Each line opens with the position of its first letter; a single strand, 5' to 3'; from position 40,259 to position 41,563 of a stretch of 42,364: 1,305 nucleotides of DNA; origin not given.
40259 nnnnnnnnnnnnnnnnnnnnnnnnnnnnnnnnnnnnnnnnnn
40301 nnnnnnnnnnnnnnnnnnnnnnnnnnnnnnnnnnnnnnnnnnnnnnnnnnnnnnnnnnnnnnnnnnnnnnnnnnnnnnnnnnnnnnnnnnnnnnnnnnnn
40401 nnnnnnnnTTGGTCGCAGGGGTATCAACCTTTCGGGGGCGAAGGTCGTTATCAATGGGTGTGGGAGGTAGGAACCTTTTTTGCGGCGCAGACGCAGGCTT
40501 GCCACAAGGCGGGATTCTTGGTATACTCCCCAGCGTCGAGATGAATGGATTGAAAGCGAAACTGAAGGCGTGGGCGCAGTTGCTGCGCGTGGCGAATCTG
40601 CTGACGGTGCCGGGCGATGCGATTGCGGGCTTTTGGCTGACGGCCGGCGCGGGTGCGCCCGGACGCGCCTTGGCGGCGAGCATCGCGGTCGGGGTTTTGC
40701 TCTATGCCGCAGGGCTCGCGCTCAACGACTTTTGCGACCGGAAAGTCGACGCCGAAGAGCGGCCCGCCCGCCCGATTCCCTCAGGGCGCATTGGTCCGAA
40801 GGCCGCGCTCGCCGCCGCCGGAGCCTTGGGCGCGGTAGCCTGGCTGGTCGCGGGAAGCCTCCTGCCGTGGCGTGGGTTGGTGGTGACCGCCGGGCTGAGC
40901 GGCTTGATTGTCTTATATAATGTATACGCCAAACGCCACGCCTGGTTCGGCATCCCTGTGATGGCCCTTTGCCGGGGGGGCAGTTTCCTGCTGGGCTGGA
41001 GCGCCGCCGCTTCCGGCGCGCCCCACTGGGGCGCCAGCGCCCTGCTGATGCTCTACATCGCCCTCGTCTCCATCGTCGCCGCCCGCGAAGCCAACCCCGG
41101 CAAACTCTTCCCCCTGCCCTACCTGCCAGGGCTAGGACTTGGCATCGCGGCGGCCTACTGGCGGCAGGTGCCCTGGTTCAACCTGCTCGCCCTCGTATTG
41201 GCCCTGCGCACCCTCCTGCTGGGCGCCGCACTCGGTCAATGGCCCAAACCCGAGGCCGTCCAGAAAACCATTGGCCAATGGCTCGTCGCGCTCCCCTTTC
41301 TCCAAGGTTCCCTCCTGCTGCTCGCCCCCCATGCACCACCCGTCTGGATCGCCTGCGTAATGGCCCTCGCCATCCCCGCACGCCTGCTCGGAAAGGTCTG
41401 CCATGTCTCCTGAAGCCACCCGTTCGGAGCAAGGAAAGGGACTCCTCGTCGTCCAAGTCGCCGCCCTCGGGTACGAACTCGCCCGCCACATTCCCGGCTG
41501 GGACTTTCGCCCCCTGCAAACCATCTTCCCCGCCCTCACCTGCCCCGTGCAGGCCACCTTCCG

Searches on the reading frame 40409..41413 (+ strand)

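Call 78: search_protein_families(library=pfam, proteins=[window:40409-41413:+], max_evalue=0.0001)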
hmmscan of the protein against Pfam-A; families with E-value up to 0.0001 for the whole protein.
window:40409-41413:+ (334 aa): 1 family
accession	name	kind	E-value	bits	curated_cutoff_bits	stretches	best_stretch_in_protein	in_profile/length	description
PF01040.23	UbiA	-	2e-24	86.7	34.2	1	71-220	5-153/250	UbiA prenyltransferase family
